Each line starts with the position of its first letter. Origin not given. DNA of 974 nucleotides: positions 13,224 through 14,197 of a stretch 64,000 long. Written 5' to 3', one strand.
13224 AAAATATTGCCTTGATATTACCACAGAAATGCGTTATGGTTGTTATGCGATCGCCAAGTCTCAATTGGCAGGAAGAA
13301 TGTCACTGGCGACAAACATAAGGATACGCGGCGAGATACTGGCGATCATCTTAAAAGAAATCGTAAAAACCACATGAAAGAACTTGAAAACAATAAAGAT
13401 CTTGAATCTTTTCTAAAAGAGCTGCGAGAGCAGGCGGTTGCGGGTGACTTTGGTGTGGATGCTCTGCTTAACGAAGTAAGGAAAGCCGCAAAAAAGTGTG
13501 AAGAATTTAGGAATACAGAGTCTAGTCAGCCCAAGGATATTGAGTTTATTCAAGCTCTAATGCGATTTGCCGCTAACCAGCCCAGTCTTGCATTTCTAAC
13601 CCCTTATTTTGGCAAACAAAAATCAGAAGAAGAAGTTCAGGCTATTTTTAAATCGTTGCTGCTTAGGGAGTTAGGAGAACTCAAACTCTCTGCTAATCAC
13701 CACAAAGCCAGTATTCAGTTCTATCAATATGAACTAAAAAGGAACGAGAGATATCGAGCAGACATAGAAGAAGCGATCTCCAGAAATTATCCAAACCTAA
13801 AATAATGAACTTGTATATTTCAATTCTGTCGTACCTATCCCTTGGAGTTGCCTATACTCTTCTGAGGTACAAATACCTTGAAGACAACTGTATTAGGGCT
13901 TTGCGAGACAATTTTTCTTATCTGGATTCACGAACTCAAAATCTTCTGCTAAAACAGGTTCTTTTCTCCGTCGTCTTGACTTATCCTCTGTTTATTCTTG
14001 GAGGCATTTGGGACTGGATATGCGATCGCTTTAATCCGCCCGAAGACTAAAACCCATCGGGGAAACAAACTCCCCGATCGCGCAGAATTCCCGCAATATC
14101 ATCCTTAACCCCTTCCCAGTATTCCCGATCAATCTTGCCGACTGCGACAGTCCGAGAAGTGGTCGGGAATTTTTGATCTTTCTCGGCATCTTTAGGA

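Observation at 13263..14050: Opposite-strand two-gene insert inside the virion block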

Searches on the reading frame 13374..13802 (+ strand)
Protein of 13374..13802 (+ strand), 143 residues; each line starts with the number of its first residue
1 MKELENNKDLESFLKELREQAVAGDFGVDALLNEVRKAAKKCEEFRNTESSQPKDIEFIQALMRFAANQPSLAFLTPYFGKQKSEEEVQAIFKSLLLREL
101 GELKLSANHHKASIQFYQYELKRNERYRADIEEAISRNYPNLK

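Call 8: search_protein_families(library=phrogs, proteins=[window:13374-13802:+], max_evalue=0.01)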
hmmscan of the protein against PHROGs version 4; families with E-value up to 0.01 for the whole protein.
window:13374-13802:+ (143 aa): 0 families

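Call 9: search_protein_families(library=pfam, proteins=[window:13374-13802:+], max_evalue=0.01)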
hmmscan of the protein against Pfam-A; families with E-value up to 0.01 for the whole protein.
window:13374-13802:+ (143 aa): 0 families

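Call 12: find_homologous_proteins(query=window:13374-13802:+)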
Query window:13374-13802:+ (143 aa): 1 proteins with E <= 0.001 among 44 candidates.
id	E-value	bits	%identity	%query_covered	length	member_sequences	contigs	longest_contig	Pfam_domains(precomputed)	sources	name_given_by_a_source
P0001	2.6e-80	285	96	100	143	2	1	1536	-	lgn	-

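Call 15: find_encoding_contigs(protein=P0001, flank=10000, max_places=10)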
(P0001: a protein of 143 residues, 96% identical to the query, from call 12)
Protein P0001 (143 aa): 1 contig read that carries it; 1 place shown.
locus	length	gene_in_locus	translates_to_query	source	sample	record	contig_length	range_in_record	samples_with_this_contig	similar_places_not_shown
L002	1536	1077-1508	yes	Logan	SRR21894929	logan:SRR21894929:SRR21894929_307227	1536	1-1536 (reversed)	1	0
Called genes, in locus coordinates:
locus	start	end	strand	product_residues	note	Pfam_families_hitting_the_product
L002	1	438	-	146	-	?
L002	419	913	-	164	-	-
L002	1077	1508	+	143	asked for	-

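Call 37: search_protein_families(library=padloc, proteins=[window:13374-13802:+], max_evalue=0.1)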
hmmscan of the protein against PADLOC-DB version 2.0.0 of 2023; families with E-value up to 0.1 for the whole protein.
window:13374-13802:+ (143 aa): 0 families

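Call 51: predict_structure(protein=window:13374-13802:+)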
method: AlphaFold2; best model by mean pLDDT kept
length: 143 residues; sequences in the alignment: 1
mean_pLDDT: 56.0   pTM: 0.43
mean pLDDT of the five models: 56.0, 55.2, 49.9, 48.2, 41.7
residues with pLDDT >= 90: 0; 70-90: 4; 50-70: 99; < 50: 40
segments of 3 or more residues with pLDDT < 50: 1-8, 26-32, 39-46, 104-110, 141-143
pLDDT, mean of each block of 10 residues (from residue 1): 39 59 50 51 47 56 64 66 70 65 50 56 57 56 44
secondary structure, 60 per line:
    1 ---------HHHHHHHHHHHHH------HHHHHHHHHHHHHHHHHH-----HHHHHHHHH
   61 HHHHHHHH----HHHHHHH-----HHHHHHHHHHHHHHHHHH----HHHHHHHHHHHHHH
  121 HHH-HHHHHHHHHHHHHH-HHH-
elements in order: H10-22 H29-46 H52-68 H73-79 H85-102 H107-123 H125-138

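Call 52: search_protein_representatives(protein=window:13374-13802:+)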
Query: 143 residues. Proteins with E-value up to 0.001 (for the whole library): 7; up to 1e-10: 5; up to 1e-30: 1. The best 7 are listed.
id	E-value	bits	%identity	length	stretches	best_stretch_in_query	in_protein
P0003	6.7e-36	139.6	50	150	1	4-142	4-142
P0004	3.1e-28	114.8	50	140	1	17-141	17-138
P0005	1.8e-25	105.9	44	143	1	6-129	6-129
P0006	5.6e-23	97.8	46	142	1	5-139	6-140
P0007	1.4e-11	61.0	33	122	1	30-140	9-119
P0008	5.0e-08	49.5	41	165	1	39-135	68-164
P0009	1.7e-05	41.3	36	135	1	49-133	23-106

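Call 57: find_homologous_proteins(query=A2, max_evalue=0.01)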
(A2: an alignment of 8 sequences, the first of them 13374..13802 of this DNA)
Query A2 (8 sequences) (143 aa, profile of the alignment): 5 proteins with E <= 0.01 among 2605 candidates.
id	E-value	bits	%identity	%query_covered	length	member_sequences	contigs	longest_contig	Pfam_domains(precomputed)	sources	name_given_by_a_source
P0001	3.2e-55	204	96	100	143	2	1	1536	-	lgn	-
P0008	8.4e-41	157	41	66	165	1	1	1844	-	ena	-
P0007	5.8e-40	154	34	79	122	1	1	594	-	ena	-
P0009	8.2e-37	144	40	57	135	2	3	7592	-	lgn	-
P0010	7.2e-34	134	39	62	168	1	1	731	-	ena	-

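Call 58: search_solved_structures(query=A2, max_evalue=10)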
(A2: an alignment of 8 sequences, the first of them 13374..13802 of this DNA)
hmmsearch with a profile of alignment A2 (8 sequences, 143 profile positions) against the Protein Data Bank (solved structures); distinct sequences matched with E-value up to 10: 8.
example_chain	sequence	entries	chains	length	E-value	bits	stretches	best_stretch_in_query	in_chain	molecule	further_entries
7qep_N5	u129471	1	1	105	0.28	14.1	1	50-114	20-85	60S RIBOSOMAL PROTEIN L23A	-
3oht_A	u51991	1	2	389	0.32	13.9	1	91-130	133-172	p38a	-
9ygm_LA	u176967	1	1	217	0.37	13.7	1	84-130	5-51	60S ribosomal protein uL1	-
2isj_A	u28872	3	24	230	0.9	12.5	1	40-101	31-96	BluB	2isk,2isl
5ocd_A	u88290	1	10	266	0.9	12.5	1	73-136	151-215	Cyclodipeptide synthase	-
6wlz_M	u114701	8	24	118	1.9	11.4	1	100-134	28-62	V-type proton ATPase subunit G 1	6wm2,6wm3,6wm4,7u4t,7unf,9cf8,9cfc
7u8o_M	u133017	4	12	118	2.9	10.9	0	100-132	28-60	V-type proton ATPase subunit G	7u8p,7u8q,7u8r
7uzf_M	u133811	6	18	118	4.2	10.3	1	101-132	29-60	V-type proton ATPase subunit G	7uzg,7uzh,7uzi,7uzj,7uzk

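Call 59: find_encoding_contigs(protein=P0009, flank=8000)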
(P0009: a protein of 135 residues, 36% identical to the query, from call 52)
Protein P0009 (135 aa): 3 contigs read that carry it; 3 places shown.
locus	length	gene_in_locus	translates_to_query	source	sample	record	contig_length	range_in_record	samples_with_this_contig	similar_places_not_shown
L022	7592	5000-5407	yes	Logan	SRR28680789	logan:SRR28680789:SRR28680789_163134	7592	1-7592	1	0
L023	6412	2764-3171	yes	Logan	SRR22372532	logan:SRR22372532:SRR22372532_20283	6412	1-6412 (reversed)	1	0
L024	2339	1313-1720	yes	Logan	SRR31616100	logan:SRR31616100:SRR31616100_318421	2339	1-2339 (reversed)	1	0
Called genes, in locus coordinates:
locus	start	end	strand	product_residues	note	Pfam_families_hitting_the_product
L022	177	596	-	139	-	-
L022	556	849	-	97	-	-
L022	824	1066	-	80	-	-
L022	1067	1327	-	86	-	-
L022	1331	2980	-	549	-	PF06381:Phage_portal_3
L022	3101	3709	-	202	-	-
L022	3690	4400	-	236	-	-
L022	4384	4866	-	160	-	-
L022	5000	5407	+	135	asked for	-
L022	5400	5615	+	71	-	-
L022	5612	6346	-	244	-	-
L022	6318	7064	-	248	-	-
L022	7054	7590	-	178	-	?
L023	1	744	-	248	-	?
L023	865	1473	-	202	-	-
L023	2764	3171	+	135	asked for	-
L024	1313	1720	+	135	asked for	-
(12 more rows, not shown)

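Call 60: find_encoding_contigs(protein=P0008, flank=8000)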
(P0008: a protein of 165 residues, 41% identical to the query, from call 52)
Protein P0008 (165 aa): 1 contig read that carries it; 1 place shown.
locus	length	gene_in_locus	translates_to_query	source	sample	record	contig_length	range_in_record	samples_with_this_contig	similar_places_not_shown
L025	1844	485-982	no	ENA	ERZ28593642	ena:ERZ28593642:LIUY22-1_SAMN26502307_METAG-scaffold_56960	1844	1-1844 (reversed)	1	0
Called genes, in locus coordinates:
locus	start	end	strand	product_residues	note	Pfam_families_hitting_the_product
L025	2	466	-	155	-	?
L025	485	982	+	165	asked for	-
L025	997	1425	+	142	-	-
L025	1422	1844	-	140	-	?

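Call 61: find_encoding_contigs(protein=P0010, flank=8000)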
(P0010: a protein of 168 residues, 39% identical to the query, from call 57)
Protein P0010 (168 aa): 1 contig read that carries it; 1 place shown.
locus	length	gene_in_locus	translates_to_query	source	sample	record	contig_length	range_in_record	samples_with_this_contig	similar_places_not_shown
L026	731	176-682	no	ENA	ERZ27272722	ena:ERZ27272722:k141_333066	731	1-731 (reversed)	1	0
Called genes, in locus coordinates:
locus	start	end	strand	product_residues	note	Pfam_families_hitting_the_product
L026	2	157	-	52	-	?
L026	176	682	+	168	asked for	-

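Call 79: predict_structure(alignment_id=A3)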
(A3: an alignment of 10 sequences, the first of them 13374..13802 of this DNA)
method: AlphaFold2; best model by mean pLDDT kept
length: 143 residues; sequences in the alignment: 10
mean_pLDDT: 86.9   pTM: 0.53
mean pLDDT of the five models: 86.9, 79.8, 79.5, 77.8, 74.6
residues with pLDDT >= 90: 72; 70-90: 58; 50-70: 13; < 50: 0
segments of 3 or more residues with pLDDT < 50: none
pLDDT, mean of each block of 10 residues (from residue 1): 64 87 86 85 73 83 94 91 91 93 91 92 97 93 76
secondary structure, 60 per line:
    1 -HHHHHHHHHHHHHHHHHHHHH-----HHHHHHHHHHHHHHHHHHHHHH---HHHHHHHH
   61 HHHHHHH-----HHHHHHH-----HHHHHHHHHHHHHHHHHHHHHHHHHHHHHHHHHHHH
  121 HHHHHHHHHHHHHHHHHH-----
elements in order: H2-22 H28-49 H53-67 H73-79 H85-138

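Call 83: fold_search(model_id=the predicted structure, library=pdb)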
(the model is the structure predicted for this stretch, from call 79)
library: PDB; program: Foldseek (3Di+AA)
matches with E <= 10: 5; with E <= 0.001: 0
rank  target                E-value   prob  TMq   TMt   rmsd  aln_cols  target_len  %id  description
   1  4lle_A                4.7e+00  0.06  0.21  0.25  19.8       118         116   14  The crystal structure of R60L mutant of the histidine kinase (KinB) sensor domain from Pseudomonas aeruginosa PA01 (released 2013-08-07)
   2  1ued_B                5.8e+00  0.04  0.15  0.06  13.8        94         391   16  Crystal Structure of OxyC a Cytochrome P450 Implicated in an Oxidative C-C Coupling Reaction During Vancomycin Biosynt (released 2003-12-09)
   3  2ld7_MODEL_1_B        7.0e+00  0.02  0.14  0.22  16.7        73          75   16  Solution structure of the mSin3A PAH3-SAP30 SID complex (released 2011-06-15)
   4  5od9_A                8.6e+00  0.03  0.18  0.24  14.1        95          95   17  Structure of the engineered metalloesterase MID1sc9 (released 2018-12-12)
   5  6gy6_A                8.6e+00  0.03  0.18  0.09  19.7        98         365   20  XaxAB pore complex from Xenorhabdus nematophila (released 2018-07-25)

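Call 84: fold_search(model_id=the predicted structure, library=viral)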
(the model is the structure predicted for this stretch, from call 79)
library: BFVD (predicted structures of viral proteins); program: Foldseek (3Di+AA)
matches with E <= 10: 21; with E <= 0.001: 0
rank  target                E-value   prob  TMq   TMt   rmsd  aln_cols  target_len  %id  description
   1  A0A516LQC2            2.4e+00  0.05  0.17  0.07  16.6       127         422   12  (no name in the UniProt tables at hand)
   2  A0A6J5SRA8            3.6e+00  0.04  0.15  0.11  22.2       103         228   21  Uncharacterized protein [uncultured Caudovirales phage]
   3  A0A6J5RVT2            3.9e+00  0.60  0.19  0.38   0.7        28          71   25  Uncharacterized protein [uncultured Caudovirales phage]
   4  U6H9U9                3.9e+00  0.04  0.15  0.23  11.7        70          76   21  Small capsomere-interacting protein [Caviid herpesvirus 2 str. CIDMTR]
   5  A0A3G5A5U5            4.1e+00  0.09  0.15  0.03   7.6        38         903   26  Ankyrin repeat-containing protein [Hyperionvirus sp.]
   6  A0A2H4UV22            4.1e+00  0.03  0.19  0.10  19.8       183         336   11  Uncharacterized protein [Bodo saltans virus]
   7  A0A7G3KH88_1          4.7e+00  0.02  0.14  0.03  14.8        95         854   16  Polyprotein (Fragment) [Leucoagaricus tymovirus B]
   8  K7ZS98                5.1e+00  0.03  0.16  0.18  12.7        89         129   20  Nucleoprotein (Fragment) [Human respiratory syncytial virus]
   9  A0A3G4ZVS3            5.4e+00  0.05  0.20  0.25  16.0       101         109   12  Uncharacterized protein [Dasosvirus sp.]
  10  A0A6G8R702            6.2e+00  0.03  0.20  0.07  19.7       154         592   11  Uncharacterized protein [Synechococcus phage S-H34]
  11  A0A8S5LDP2            6.6e+00  0.06  0.21  0.24  15.3        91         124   13  Uncharacterized protein [Siphoviridae sp. ctRlz6]
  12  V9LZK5                6.6e+00  0.04  0.17  0.17  15.5        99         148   12  Uncharacterized protein [Vibrio phage VP4B]
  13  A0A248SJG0            7.5e+00  0.03  0.25  0.10  39.6       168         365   18  (no name in the UniProt tables at hand)
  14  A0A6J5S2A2            8.6e+00  0.06  0.22  0.08  14.6        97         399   18  Uncharacterized protein (Fragment) [uncultured Caudovirales phage]
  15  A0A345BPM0            8.6e+00  0.03  0.21  0.14  20.2       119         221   16  (no name in the UniProt tables at hand)
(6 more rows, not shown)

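Call 91: search_protein_families(library=phrogs, alignment_id=A3, max_evalue=1)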
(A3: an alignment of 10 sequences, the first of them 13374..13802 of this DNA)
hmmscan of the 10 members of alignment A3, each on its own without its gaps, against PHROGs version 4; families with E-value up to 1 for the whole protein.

A. member 1, window:13374-13802:+ (143 aa): 1 family
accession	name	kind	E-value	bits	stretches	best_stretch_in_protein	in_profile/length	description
phrog_37007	-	unknown function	0.2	13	1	21-72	9-58/110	-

B. families by the number of members that match (of 10 scanned): 5 families
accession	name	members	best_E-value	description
phrog_37007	-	2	0.2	-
phrog_29538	-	2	0.29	-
phrog_36159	-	1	0.12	-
phrog_23012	-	1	0.21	-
phrog_1274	-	1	0.26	lysM motif protein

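Call 92: search_protein_families(library=pfam, alignment_id=A3, max_evalue=1)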
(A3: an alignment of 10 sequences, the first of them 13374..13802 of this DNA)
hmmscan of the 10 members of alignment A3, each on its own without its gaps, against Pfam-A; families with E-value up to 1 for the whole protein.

A. member 1, window:13374-13802:+ (143 aa): 1 family
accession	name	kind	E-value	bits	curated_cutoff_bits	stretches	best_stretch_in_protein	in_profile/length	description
PF22975.2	EPS8_2nd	-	0.062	14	27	1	9-96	12-94/155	EPS8 spectrin-like domain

B. families by the number of members that match (of 10 scanned): 5 families
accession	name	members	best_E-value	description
PF22975.2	EPS8_2nd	2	0.062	EPS8 spectrin-like domain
PF16301.11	DUF4943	1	0.034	Domain of unknown function (DUF4943)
PF02575.21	YbaB_DNA_bd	1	0.11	YbaB/EbfC DNA-binding family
PF21782.3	PKMT_2nd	1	0.12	PKMT, C-terminal winged helix domain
PF22025.1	ThiI_fer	1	0.15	ThiI ferredoxin-like domain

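Call 93: find_encoding_contigs(protein=P0003, flank=6000)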
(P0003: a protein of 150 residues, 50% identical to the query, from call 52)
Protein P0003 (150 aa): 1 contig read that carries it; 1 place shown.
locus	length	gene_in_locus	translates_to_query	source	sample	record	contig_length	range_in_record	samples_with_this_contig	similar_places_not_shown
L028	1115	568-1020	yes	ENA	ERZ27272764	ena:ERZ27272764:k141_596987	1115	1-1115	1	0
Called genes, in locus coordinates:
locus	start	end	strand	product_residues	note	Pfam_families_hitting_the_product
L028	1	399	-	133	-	?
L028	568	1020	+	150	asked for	-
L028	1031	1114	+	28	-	?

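Call 94: find_encoding_contigs(protein=P0005, flank=6000)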
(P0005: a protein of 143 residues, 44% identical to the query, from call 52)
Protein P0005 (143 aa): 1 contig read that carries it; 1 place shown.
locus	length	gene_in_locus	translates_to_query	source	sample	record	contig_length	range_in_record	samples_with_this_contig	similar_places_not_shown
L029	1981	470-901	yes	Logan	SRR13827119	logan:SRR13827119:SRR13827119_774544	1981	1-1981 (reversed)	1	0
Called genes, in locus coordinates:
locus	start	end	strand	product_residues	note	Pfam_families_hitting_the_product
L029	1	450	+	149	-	?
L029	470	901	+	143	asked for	-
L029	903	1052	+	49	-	-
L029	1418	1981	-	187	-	?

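Call 97: find_encoding_contigs(protein=P0004, flank=6000)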
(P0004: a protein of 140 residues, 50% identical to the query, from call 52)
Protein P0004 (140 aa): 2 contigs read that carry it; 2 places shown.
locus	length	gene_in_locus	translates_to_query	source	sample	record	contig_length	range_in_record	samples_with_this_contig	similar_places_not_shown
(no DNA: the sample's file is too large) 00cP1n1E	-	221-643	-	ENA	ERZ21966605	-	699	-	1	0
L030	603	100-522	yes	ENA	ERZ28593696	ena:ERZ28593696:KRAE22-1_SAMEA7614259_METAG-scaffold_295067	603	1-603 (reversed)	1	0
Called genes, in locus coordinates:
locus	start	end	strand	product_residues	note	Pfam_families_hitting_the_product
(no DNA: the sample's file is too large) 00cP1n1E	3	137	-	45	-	?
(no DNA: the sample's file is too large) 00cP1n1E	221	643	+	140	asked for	-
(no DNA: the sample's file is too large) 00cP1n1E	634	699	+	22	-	?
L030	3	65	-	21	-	?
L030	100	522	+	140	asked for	-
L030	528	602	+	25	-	?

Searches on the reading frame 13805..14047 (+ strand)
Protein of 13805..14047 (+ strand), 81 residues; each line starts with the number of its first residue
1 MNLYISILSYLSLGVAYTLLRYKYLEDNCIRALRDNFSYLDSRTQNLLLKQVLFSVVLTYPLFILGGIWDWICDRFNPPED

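Call 8: search_protein_families(library=phrogs, proteins=[window:13805-14047:+], max_evalue=0.01)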
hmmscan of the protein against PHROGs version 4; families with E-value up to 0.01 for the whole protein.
window:13805-14047:+ (81 aa): 0 families

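Call 9: search_protein_families(library=pfam, proteins=[window:13805-14047:+], max_evalue=0.01)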
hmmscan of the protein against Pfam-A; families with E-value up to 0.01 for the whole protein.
window:13805-14047:+ (81 aa): 0 families

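Call 13: find_homologous_proteins(query=window:13805-14047:+)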
Query window:13805-14047:+ (81 aa): 1 proteins with E <= 0.001 among 2 candidates.
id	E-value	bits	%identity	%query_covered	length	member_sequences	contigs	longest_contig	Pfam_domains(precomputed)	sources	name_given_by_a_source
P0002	1.2e-47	177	100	100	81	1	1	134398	-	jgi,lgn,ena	-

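Call 14: find_encoding_contigs(protein=P0002, flank=10000, max_places=10)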
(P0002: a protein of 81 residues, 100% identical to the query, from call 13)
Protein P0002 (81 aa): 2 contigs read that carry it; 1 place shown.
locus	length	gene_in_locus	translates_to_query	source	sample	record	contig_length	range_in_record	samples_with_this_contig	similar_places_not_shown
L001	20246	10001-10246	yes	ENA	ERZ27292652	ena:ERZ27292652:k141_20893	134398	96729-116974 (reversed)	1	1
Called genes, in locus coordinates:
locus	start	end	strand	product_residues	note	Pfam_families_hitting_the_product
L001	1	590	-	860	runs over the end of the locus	-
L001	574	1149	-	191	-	-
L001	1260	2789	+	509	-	-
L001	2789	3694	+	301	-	-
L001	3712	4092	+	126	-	-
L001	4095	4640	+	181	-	-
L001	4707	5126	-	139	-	-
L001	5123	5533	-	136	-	-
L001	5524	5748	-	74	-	-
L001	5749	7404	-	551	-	PF06381:Phage_portal_3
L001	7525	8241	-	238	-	-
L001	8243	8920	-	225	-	-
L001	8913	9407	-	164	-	-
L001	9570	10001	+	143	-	-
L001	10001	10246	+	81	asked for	-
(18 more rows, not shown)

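Call 37: search_protein_families(library=padloc, proteins=[window:13805-14047:+], max_evalue=0.1)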
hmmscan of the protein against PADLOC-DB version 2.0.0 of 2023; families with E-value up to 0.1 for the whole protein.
window:13805-14047:+ (81 aa): 0 families
